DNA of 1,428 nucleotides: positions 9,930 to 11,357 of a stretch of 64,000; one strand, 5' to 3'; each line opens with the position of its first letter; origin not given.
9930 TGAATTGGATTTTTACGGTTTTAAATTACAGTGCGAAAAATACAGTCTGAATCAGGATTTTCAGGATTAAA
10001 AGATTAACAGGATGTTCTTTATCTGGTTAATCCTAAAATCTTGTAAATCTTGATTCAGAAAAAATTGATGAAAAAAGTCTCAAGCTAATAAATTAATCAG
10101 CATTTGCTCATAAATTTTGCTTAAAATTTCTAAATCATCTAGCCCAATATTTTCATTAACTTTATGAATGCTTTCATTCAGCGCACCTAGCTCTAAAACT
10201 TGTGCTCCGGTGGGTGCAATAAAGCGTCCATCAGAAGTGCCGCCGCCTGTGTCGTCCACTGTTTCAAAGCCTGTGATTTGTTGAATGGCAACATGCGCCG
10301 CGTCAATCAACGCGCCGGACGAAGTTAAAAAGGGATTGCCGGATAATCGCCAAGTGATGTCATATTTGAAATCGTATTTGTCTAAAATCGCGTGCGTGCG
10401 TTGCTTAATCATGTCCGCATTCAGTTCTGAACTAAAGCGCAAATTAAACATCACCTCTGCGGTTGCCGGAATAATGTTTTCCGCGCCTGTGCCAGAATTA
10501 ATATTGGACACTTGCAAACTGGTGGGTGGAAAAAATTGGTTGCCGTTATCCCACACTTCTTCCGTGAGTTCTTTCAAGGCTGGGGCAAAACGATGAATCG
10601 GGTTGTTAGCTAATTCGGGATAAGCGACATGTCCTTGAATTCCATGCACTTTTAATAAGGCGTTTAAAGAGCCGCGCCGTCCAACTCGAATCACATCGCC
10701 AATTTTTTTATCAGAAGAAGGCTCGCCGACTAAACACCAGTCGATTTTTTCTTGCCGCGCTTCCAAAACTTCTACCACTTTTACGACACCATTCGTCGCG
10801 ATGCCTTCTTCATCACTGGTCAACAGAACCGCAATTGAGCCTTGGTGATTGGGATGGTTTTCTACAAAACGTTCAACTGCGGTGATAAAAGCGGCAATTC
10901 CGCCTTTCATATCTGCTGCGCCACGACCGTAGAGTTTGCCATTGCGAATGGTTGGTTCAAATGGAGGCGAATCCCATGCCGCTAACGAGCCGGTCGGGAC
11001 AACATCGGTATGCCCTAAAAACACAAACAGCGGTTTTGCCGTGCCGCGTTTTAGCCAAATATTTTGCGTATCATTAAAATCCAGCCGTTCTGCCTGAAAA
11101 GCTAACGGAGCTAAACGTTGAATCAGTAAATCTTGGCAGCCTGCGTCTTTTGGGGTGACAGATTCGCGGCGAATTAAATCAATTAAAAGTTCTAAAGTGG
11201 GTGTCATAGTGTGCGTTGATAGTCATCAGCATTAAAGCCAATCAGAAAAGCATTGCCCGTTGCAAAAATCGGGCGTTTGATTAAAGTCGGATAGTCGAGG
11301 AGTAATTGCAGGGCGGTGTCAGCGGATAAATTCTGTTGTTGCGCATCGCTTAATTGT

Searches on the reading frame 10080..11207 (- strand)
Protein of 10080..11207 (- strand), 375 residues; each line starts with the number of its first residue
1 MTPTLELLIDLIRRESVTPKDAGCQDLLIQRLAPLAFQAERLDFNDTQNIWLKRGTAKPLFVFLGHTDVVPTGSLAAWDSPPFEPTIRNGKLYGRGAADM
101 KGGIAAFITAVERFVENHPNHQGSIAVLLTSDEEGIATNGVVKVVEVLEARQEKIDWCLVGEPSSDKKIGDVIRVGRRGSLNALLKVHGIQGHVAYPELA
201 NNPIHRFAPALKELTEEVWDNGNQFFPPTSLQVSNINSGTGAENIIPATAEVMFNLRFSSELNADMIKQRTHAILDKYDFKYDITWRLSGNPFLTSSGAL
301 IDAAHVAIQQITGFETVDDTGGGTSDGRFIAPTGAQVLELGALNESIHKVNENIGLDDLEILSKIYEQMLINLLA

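Call 12: search_protein_families(library=ncbifam, proteins=[window:10080-11207:-], max_evalue=0.1)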
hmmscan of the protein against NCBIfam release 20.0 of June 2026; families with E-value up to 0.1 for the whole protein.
window:10080-11207:- (375 aa): 55 families (the best 25 are shown)
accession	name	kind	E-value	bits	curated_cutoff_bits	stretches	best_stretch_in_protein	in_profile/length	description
TIGR01246.1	dapE_proteo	equivalog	3e-165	549.7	361.8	1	5-373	2-370/370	succinyl-diaminopimelate desuccinylase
NF009557.0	PRK13009.1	equivalog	1.1e-162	541.4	284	1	2-374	3-375/377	succinyl-diaminopimelate desuccinylase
TIGR01910.1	DapE-ArgE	subfamily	4.3e-55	187.4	217.6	1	6-361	2-369/373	ArgE/DapE family deacylase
NF006365.0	PRK08588.1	subfamily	7.1e-45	153.9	289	1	5-374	10-381/383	succinyl-diaminopimelate desuccinylase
NF006399.0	PRK08651.1-2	equivalog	4.2e-42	144.6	381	1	5-370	7-401/405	succinyl-diaminopimelate desuccinylase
NF005710.0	PRK07522.1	subfamily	1.5e-37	129.7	412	1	51-361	60-376/391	acetylornithine deacetylase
NF010589.0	PRK13983.1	equivalog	6.5e-36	124.1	333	1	6-371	18-407/409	M20 family metallo-hydrolase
NF006400.0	PRK08651.1-3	equivalog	1.7e-35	122.6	374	1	53-373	77-406/410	succinyl-diaminopimelate desuccinylase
TIGR01892.1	AcOrn-deacetyl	equivalog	1e-31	110.3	297.7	1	25-276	21-270/365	acetylornithine deacetylase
NF009555.0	PRK13004.1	equivalog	3.5e-31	108.5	321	1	5-268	18-272/399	YgeY family selenium metabolism-linked hydrolase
TIGR01900.1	dapE-gram_pos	equivalog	1.6e-30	106.2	304.2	1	6-370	7-350/351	succinyl-diaminopimelate desuccinylase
NF009558.0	PRK13013.1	equivalog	5.1e-30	104.5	428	1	55-218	83-240/429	acetylornithine deacetylase/succinyl-diaminopimelate desuccinylase family protein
NF005306.0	PRK06837.1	subfamily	3.6e-26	91.9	376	1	62-361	101-409/427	ArgE/DapE family deacylase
NF006326.0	PRK08554.1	equivalog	6.7e-26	91.1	354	2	6-187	13-191/446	peptidase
NF003474.0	PRK05111.1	equivalog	3.2e-24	85.5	460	1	26-282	37-289/383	acetylornithine deacetylase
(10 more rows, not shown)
